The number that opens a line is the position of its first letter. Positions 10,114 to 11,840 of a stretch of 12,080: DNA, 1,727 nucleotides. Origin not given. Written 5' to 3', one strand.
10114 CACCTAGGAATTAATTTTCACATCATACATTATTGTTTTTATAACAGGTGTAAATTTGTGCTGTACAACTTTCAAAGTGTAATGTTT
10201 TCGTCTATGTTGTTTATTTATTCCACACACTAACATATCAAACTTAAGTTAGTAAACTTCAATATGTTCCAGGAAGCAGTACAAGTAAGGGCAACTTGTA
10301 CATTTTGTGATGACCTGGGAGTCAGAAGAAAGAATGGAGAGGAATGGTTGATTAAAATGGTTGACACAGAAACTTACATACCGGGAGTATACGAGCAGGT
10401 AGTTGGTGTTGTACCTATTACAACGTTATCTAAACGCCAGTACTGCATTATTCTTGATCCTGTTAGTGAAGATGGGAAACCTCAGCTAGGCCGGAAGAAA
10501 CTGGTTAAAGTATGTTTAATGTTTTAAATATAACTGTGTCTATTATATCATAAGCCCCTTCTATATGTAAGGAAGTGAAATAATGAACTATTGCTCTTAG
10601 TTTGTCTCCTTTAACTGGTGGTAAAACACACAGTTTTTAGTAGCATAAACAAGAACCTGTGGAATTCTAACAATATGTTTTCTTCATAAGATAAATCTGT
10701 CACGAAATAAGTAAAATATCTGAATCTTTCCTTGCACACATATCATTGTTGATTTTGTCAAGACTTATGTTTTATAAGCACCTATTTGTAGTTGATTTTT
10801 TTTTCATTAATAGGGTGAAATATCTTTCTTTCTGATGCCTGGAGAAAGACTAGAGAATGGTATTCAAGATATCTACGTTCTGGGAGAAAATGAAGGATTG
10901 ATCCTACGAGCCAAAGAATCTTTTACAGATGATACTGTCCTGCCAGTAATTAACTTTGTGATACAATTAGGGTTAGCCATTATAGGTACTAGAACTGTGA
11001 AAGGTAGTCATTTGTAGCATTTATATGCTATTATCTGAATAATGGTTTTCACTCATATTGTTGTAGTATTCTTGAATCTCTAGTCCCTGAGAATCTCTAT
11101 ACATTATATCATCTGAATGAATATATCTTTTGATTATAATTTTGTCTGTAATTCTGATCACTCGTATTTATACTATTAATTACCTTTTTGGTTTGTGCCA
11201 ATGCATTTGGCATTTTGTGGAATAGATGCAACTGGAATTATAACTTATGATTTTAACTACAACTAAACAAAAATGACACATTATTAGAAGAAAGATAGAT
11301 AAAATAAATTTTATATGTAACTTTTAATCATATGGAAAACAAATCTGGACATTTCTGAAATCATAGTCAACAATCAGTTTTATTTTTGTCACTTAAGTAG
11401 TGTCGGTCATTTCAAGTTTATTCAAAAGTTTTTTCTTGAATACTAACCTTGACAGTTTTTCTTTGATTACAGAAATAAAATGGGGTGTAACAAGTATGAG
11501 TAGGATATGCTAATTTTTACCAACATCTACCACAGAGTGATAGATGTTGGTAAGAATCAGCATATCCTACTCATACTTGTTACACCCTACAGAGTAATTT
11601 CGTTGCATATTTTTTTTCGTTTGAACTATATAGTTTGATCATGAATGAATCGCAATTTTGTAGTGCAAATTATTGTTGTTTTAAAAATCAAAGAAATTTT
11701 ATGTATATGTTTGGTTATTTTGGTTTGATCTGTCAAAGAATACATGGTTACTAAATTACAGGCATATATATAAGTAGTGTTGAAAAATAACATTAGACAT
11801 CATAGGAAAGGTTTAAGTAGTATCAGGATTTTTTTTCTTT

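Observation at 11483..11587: Near-perfect 105-nt hairpin (~47-bp stem, 10-nt loop) in MVP intron 6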

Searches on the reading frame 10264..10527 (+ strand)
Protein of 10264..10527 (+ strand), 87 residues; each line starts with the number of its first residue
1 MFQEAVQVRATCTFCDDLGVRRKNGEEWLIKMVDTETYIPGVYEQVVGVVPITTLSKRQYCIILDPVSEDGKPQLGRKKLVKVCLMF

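Call 15: find_encoding_contigs(protein=window:10264-10527:+, flank=10000, max_places=10)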
Protein window:10264-10527:+ (87 aa): no gene with exactly this product is on record in the collection.

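Call 31: find_homologous_proteins(query=window:10264-10524:+, max_evalue=0.00001)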
Query seq(87 aa) (87 aa): 30 proteins with E <= 0.00001 among 31 candidates.
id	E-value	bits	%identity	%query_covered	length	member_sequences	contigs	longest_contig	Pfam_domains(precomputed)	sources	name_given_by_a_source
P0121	5.2e-35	137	65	93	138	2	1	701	PF01505.24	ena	-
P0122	1.4e-32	129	64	93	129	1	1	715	PF01505.24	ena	-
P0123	1.4e-31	126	65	97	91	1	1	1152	PF01505.24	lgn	-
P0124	1.4e-30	123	77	86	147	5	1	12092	PF17794.7,PF01505.24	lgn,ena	-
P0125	2.2e-30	122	66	94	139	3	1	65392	PF17794.7,PF01505.24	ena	-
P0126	2.3e-30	122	77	86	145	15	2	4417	PF17794.7,PF01505.24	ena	-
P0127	3.8e-30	121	67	95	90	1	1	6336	PF17794.7,PF01505.24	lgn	-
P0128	3.1e-29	118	58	90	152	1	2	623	PF01505.24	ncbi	ncbi:unnamed protein product, partial [Rotaria magnacalcarata]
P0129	6.4e-29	117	73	92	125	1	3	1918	PF17794.7,PF01505.24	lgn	-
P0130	7.7e-29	117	75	86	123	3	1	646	PF17794.7,PF01505.24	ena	-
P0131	1.1e-28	116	70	92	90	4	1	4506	PF17794.7,PF01505.24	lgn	-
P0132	1.4e-28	116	67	91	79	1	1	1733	PF01505.24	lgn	-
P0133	7.2e-28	114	70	92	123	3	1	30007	PF17794.7,PF01505.24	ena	-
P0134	8.7e-28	114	64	92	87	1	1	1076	PF01505.24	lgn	-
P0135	8.9e-28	114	66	92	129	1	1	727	PF17794.7,PF01505.24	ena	-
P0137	1.9e-27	113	78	75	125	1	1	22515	PF17794.7,PF01505.24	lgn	-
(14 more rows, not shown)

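Call 42: find_encoding_contigs(protein=P0137, flank=10000, max_places=3)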
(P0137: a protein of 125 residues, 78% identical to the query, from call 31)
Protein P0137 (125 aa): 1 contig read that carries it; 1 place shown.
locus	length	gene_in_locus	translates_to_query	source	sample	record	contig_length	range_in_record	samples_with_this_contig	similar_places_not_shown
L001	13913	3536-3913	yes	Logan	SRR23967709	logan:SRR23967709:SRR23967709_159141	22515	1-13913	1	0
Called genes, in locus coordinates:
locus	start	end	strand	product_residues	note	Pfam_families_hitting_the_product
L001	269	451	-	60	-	-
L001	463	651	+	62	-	-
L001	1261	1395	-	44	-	-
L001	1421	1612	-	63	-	-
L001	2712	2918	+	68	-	PF17794:Vault_2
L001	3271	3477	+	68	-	PF01505:Vault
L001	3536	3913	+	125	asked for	PF01505:Vault (faint), PF17794:Vault_2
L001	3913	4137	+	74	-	PF01505:Vault, PF17796:Vault_4 (weak)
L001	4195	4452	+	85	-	PF17796:Vault_4 (weak), PF17795:Vault_3 (weak)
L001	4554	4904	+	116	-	PF17795:Vault_3, PF11978:MVP_shoulder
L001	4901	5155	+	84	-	PF11978:MVP_shoulder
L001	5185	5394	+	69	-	-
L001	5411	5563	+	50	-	-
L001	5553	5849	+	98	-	-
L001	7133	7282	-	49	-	-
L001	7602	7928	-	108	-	-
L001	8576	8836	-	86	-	-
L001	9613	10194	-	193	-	-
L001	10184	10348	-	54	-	-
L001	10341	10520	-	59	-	-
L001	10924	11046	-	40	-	-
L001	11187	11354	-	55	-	-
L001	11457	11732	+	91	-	-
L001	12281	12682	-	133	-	-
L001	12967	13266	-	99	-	-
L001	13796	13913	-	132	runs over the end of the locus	PF00069:Pkinase, PF07714:PK_Tyr_Ser-Thr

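Call 43: find_encoding_contigs(protein=P0124, flank=10000, max_places=3)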
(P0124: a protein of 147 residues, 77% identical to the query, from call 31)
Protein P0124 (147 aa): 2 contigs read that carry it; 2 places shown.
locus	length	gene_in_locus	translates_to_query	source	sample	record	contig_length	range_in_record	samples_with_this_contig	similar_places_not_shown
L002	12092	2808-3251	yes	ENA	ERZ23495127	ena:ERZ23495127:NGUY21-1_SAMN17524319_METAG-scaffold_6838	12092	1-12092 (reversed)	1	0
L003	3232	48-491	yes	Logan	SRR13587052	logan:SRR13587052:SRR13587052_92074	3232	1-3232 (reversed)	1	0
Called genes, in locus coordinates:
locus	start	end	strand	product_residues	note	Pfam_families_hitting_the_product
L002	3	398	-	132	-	?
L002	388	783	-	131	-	-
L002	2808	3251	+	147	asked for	PF01505:Vault, PF17794:Vault_2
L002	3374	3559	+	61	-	PF01505:Vault, PF17796:Vault_4 (weak)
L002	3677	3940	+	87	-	PF17796:Vault_4, PF17795:Vault_3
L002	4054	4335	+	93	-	PF17795:Vault_3, PF11978:MVP_shoulder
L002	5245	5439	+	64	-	PF11978:MVP_shoulder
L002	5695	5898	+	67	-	-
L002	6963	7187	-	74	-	-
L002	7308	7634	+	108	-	PF03939:Ribosomal_L23eN, PF00276:Ribosomal_L23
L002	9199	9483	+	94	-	PF00169:PH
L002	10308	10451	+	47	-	-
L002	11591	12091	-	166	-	?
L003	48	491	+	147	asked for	PF01505:Vault, PF17794:Vault_2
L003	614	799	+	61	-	PF01505:Vault, PF17796:Vault_4 (weak)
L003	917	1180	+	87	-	PF17796:Vault_4, PF17795:Vault_3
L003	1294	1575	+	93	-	PF17795:Vault_3, PF11978:MVP_shoulder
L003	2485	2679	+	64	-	PF11978:MVP_shoulder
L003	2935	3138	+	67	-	-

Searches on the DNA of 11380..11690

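Call 7: search_rna_families(source=window, start=11380, end=11690, threshold=evalue, max_evalue=10, show_alignments=3)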
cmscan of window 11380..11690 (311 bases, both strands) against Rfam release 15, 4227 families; matches with E-value up to 10: 18.
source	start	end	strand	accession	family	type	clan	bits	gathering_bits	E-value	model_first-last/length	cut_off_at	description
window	11485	11585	-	RF04202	MIR5380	Gene; miRNA;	-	54.9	150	9.1e-11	1-137/137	no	MIR5380 microRNA precursor family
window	11483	11587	-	RF00886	MIR807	Gene; miRNA;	-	50.9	113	2.1e-09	1-176/176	no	MIR807 microRNA precursor family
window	11481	11587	-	RF04127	MIR8007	Gene; miRNA;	-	49.7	195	1.5e-08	1-226/226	no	MIR8007 microRNA precursor family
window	11483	11587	+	RF00886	MIR807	Gene; miRNA;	-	48.2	113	1e-08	1-176/176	no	MIR807 microRNA precursor family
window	11485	11584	-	RF03814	mir-2797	Gene; miRNA;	-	46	74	5.4e-08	1-77/77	no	mir-2797 microRNA precursor family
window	11492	11578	+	RF01064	mir-253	Gene; miRNA;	-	34.6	72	1.3e-05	1-98/98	no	mir-253 microRNA precursor family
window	11490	11580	-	RF01418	HIV_POL-1_SL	Cis-reg;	-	25.3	54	0.006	1-113/113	no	HIV pol-1 stem loop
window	11508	11562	-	RF04225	MIR7502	Gene; miRNA;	-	24.5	71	1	1-143/143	no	MIR7502 microRNA precursor family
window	11479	11586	-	RF03926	MIR1435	Gene; miRNA;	-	23.3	94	0.25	5-186/186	no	MIR1435 microRNA precursor family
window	11501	11569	-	RF00136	SNORD81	Gene; snRNA; snoRNA; CD-box;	CL00050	21.7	50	0.11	1-77/77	no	Small nucleolar RNA SNORD81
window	11551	11654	-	RF00309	snosnR60_Z15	Gene; snRNA; snoRNA; CD-box;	CL00070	20.3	41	0.59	1-98/98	no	Small nucleolar RNA snR60/Z15/Z230/Z193/J17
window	11512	11559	-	RF03396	mir-2814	Gene; miRNA;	-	19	90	0.36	1-87/87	no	mir-2814 microRNA precursor family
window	11424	11568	-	RF02638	EF0605_EF0606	Gene; sRNA;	-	18.3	219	0.26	1-179/179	no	Enterococcus sRNA EF0605_EF0606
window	11380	11594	-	RF02452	ncr1575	Gene; sRNA;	-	16.5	60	6.2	1-199/212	3'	Bacillus sRNA ncr1575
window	11506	11630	-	RF00117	C0719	Gene; sRNA;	-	16.2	50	0.064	1-222/222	no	C0719 RNA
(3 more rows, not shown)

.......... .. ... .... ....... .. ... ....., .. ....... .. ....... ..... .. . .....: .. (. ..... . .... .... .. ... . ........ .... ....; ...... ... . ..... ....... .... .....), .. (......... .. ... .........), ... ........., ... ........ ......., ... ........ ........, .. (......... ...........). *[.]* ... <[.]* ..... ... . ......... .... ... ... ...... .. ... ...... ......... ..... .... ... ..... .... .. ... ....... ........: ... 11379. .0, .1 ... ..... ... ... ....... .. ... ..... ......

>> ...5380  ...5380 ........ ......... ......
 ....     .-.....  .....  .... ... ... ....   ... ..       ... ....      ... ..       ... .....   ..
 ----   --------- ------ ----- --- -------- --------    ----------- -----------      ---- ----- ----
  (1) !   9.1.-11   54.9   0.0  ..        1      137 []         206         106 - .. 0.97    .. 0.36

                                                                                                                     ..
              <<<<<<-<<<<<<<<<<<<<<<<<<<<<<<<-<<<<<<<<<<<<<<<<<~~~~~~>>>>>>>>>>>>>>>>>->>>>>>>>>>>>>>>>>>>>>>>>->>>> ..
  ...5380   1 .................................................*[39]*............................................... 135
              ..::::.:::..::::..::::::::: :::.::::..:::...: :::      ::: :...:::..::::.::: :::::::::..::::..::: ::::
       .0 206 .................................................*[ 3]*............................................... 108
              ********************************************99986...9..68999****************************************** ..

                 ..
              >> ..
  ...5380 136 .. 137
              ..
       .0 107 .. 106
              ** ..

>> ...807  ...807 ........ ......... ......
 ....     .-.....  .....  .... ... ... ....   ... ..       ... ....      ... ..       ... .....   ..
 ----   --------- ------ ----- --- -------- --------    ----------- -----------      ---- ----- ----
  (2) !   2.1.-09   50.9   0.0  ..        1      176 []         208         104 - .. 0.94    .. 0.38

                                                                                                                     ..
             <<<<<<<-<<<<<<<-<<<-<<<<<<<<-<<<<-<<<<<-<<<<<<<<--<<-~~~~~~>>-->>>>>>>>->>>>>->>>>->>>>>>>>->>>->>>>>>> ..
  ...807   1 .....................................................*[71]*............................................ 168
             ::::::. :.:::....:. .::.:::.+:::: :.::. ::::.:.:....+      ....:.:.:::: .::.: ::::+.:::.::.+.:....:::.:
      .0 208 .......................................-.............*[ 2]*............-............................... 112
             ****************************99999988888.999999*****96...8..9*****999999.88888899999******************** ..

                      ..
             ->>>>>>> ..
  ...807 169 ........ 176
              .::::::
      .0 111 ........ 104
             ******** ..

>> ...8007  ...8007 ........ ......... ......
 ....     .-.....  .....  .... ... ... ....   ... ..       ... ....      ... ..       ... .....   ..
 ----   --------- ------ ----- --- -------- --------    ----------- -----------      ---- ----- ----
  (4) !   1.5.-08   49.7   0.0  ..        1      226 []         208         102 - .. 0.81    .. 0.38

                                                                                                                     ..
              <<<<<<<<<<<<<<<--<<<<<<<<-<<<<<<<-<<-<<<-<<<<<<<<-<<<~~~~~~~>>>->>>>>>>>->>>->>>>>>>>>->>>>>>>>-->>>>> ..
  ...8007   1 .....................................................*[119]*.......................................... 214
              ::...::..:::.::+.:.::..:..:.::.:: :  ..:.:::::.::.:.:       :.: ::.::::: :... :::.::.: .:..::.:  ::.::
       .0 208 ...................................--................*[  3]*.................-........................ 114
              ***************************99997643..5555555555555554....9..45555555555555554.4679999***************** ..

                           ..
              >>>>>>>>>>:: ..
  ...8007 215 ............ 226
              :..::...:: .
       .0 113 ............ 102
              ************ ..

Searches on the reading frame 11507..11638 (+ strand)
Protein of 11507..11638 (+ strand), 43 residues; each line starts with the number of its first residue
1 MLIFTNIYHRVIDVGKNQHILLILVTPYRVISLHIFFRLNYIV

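Call 17: find_encoding_contigs(protein=window:11507-11638:+, flank=10000, max_places=10)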
Protein window:11507-11638:+ (43 aa): no gene with exactly this product is on record in the collection.

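Call 30: find_homologous_proteins(query=window:11507-11635:+, max_evalue=10)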
Query seq(43 aa): no candidate shares three 5-residue words with the query. No homologue found.
